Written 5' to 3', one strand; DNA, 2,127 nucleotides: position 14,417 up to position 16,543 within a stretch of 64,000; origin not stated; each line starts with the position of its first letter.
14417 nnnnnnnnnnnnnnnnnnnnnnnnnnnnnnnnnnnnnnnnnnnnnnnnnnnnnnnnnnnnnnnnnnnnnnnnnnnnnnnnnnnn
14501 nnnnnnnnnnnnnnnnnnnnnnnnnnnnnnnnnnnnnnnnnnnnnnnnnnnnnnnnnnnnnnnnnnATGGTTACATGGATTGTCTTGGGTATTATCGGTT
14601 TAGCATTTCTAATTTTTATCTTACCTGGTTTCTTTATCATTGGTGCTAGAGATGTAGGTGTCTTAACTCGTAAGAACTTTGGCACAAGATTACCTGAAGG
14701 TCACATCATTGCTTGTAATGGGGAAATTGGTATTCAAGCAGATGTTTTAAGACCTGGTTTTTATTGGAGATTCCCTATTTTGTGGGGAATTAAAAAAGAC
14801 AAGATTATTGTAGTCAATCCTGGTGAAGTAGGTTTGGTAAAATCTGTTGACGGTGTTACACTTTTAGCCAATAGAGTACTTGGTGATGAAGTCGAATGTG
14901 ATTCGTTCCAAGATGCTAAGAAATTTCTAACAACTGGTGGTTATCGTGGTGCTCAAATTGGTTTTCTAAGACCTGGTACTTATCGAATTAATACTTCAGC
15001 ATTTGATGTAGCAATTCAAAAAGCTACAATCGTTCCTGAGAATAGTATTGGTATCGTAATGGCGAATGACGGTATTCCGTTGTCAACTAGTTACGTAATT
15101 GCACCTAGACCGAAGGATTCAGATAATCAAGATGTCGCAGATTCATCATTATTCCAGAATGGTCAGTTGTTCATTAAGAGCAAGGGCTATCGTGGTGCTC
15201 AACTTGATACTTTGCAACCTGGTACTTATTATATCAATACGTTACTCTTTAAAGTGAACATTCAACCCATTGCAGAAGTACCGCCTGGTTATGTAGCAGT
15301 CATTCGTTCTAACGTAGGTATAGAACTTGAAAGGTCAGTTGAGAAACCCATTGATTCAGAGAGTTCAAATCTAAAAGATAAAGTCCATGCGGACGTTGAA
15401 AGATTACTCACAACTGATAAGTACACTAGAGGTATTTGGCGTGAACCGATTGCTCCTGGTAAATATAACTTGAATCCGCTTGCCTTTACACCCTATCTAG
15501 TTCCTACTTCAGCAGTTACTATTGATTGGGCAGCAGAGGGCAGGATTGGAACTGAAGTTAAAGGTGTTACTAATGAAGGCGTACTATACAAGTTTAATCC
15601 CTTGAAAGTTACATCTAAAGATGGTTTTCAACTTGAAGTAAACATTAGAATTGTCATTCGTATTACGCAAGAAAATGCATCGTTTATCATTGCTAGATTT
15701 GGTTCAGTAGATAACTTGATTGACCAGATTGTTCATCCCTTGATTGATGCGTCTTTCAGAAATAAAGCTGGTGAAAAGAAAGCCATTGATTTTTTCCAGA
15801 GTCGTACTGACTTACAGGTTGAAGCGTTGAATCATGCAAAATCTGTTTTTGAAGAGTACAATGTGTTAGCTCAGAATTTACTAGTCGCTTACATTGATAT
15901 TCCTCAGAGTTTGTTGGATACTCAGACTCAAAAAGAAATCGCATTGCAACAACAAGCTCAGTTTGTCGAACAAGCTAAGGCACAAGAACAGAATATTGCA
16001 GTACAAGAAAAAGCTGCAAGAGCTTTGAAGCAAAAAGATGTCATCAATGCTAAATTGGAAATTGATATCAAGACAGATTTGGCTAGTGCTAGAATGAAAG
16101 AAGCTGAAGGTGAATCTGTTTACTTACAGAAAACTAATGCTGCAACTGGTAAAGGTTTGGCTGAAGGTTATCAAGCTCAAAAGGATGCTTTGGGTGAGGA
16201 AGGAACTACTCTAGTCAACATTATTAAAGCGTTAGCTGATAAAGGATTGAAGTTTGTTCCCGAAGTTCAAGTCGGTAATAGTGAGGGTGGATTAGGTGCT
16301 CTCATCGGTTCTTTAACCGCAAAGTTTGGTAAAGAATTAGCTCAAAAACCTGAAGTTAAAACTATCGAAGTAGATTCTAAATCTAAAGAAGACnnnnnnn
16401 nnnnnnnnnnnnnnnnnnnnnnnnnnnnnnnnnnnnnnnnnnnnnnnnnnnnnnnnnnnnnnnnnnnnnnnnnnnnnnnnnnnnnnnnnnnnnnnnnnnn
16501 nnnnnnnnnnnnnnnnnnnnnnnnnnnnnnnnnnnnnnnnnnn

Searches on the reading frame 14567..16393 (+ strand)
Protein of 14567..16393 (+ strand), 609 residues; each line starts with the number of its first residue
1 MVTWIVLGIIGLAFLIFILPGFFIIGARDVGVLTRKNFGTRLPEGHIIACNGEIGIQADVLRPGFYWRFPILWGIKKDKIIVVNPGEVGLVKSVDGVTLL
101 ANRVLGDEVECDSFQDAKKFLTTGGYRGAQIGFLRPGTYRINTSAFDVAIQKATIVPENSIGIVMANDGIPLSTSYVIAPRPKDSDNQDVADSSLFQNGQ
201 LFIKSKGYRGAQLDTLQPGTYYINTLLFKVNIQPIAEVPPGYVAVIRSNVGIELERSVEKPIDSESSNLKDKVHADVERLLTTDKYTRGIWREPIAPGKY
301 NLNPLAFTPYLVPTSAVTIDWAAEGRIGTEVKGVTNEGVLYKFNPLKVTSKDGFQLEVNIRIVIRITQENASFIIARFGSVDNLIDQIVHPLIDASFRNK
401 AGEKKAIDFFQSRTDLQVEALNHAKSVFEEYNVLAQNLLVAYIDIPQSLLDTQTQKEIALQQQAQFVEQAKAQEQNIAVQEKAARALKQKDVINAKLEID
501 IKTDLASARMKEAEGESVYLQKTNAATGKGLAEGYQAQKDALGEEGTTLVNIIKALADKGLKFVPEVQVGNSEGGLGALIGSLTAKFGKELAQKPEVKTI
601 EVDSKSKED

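Call 14: search_protein_families(library=phrogs, proteins=[window:14567-16393:+])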
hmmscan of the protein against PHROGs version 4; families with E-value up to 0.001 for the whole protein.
window:14567-16393:+ (609 aa): 1 family
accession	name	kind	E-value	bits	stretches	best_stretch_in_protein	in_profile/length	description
phrog_200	-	other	1.5e-17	64.8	1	283-516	115-318/379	lipoprotein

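Call 27: find_homologous_proteins(query=window:14567-16393:+, max_evalue=1e-10)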
Query window:14567-16393:+ (609 aa): 1613 proteins with E <= 1e-10 among 8000 candidates; the best 120 are listed.
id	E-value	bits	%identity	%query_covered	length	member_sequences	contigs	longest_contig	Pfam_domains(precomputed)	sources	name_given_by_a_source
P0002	0.0e+0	1344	100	100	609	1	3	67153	PF01145.32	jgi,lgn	jgi:hypothetical protein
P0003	0.0e+0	1042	78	98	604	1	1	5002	PF01145.32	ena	-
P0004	1.4e-293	993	76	97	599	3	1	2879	PF01145.32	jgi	jgi:hypothetical protein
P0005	1.1e-275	934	71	96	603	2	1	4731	PF01145.32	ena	-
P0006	3.7e-271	919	71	95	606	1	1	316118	PF01145.32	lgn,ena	-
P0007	2.5e-268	910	69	98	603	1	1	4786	PF01145.32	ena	-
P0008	4.9e-265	899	71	94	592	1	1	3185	PF01145.32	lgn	-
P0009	1.1e-263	894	70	94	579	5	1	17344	PF01145.32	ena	-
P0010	1.5e-263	894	69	95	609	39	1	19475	PF01145.32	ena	-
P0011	2.1e-263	893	68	96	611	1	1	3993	PF01145.32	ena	-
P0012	9.9e-263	891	69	97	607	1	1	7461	PF01145.32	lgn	-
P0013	3.1e-262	890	68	96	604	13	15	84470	PF01145.32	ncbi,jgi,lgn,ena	jgi:hypothetical protein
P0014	3.3e-261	886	70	93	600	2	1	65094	PF01145.32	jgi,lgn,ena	-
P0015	5.3e-260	882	67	96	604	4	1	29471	PF01145.32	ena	-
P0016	2.0e-259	880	68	97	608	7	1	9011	PF01145.32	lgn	-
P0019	4.5e-256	869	68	96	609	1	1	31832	PF01145.32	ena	-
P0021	3.6e-244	830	72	85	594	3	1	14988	PF01145.32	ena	-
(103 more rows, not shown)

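Call 28: find_encoding_contigs(protein=P0014, flank=10000, max_places=4)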
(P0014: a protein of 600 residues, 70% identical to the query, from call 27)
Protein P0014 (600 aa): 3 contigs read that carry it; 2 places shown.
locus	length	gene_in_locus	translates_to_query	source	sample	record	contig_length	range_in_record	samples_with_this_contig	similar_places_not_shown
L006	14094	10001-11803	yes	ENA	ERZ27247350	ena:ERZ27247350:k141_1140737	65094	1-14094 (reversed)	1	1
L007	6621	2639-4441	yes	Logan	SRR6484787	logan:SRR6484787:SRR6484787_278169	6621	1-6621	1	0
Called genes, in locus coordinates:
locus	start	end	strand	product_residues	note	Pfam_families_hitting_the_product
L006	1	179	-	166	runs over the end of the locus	-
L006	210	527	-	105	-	-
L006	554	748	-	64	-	-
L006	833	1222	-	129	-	-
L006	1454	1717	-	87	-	-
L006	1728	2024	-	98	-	-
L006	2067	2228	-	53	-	-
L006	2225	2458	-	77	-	-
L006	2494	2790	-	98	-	-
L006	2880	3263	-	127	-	-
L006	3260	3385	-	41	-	-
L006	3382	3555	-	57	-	-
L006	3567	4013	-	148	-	-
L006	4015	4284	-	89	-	-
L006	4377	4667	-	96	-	-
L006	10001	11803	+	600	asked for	PF01145:Band_7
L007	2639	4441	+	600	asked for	PF01145:Band_7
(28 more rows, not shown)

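Call 29: find_encoding_contigs(protein=P0013, flank=10000, max_places=6)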
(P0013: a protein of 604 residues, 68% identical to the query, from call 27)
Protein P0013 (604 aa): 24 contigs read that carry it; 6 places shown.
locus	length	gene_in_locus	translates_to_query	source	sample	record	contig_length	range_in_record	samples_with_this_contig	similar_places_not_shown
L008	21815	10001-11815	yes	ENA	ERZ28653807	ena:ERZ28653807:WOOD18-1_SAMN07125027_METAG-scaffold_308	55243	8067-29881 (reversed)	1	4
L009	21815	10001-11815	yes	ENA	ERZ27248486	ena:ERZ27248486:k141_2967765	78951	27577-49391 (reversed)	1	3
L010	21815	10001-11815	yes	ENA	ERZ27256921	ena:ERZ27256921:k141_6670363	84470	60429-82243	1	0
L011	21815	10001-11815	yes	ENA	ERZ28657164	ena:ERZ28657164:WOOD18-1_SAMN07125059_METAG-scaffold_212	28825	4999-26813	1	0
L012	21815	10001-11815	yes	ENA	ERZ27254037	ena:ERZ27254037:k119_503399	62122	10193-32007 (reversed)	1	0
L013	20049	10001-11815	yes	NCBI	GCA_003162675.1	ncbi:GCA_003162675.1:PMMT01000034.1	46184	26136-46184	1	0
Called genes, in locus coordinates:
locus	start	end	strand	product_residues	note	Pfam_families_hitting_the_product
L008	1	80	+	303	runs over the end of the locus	PF01325:Fe_dep_repress, PF01047:MarR (weak), PF02742:Fe_dep_repr_C, PF04023:FeoA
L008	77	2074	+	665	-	PF01926:MMR_HSR1, PF02421:FeoB_N, PF03193:RsgA_GTPase (faint), PF17910:FeoB_Cyto, PF07670:Gate, PF07664:FeoB_C, PF07670:Gate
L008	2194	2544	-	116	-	PF08818:DUF1801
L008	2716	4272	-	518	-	PF04773:FecR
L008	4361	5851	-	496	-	PF04773:FecR (weak)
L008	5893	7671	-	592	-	PF05226:CHASE2, PF00211:Guanylate_cyc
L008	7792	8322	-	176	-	PF18967:PycTM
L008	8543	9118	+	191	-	-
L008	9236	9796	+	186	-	-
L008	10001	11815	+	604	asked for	PF01145:Band_7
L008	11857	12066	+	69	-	-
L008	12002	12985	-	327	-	PF04909:Amidohydro_2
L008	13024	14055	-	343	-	-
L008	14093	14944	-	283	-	PF19799:DUF6282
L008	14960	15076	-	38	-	PF24696:UGSC (weak)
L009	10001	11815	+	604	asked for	PF01145:Band_7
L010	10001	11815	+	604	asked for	PF01145:Band_7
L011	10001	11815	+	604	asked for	PF01145:Band_7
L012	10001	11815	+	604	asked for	PF01145:Band_7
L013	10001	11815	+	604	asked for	PF01145:Band_7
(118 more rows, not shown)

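Call 60: find_encoding_contigs(protein=P0019, flank=10000, max_places=1)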
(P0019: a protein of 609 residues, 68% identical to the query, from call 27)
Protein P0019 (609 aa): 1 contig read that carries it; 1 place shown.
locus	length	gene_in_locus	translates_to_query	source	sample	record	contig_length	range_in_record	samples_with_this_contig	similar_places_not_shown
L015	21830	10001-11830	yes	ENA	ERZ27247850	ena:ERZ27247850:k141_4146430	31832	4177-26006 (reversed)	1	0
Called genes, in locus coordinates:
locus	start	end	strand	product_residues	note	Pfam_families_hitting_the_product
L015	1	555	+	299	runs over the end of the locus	-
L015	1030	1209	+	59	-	-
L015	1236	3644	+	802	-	PF04015:DUF362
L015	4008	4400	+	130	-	PF09723:Zn_ribbon_8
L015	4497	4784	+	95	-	-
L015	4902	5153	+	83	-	PF00462:Glutaredoxin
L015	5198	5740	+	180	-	-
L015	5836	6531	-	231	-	PF04367:DUF502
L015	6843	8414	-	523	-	PF00135:COesterase, PF20434:BD-FAE, PF07859:Abhydrolase_3 (faint)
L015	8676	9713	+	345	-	PF01636:APH, PF01163:RIO1 (faint)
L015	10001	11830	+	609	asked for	PF01145:Band_7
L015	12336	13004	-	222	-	-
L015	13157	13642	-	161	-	PF12641:Flavodoxin_3 (weak), PF12724:Flavodoxin_5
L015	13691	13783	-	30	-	-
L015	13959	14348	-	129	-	-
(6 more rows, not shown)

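Call 61: find_encoding_contigs(protein=P0021, flank=10000, max_places=1)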
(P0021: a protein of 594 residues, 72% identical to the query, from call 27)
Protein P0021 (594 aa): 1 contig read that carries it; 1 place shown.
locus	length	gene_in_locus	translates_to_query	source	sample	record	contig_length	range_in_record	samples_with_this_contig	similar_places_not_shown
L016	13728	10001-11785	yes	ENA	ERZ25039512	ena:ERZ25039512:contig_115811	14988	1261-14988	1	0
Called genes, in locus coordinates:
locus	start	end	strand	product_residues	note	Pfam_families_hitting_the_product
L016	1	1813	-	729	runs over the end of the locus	PF14072:DndB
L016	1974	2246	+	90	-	-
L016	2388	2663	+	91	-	-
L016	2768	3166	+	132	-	-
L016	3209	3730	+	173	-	PF27532:Mb0984_helical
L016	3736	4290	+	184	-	-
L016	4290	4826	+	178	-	PF27098:Rv0959_3rd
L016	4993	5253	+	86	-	-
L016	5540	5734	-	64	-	-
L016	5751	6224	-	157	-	-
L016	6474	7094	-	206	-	PF01613:Flavin_Reduct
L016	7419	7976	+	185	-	PF02525:Flavodoxin_2 (weak), PF03358:FMN_red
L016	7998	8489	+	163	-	PF00106:adh_short, PF08659:KR (weak), PF13561:adh_short_C2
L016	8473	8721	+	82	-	PF13561:adh_short_C2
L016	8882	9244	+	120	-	PF00190:Cupin_1 (weak), PF21621:MPI_cupin_dom (weak), PF07883:Cupin_2, PF02311:AraC_binding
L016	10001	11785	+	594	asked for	PF01145:Band_7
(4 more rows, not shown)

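Call 62: find_encoding_contigs(protein=P0010, flank=10000, max_places=1)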
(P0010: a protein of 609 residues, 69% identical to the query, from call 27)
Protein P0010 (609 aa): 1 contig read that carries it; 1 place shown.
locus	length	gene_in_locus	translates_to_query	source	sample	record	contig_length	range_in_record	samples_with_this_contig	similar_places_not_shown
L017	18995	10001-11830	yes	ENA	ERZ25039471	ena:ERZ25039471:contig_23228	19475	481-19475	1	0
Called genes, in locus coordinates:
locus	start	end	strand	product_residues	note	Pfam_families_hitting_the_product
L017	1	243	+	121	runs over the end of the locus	PF00072:Response_reg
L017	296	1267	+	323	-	PF00072:Response_reg, PF13487:HD_5, PF01966:HD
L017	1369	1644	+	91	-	PF00072:Response_reg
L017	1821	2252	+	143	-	PF00210:Ferritin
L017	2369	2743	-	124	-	-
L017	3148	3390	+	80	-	-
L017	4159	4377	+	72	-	-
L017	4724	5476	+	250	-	PF09754:PAC2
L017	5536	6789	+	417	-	PF07690:MFS_1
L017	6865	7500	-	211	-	PF04307:YdjM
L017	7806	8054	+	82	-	-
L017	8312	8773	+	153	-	-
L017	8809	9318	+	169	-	PF13413:HTH_25 (faint), PF13443:HTH_26 (faint), PF12844:HTH_19 (faint), PF13560:HTH_31, PF01381:HTH_3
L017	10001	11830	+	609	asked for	PF01145:Band_7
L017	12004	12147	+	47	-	PF18930:DUF5679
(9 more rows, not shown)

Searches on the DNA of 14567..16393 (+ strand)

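Call 33: search_rna_families(source=L006, start=7000, end=10000, threshold=evalue, max_evalue=1)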
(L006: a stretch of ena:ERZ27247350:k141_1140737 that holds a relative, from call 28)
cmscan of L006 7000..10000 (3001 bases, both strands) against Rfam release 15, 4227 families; matches with E-value up to 1: 1.
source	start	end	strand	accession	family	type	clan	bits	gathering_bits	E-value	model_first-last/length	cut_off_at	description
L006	9462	9589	+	RF04180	BTnc231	Gene; sRNA;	-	19.2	80.4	0.84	1-154/154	no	Bacteroides sRNA BTnc231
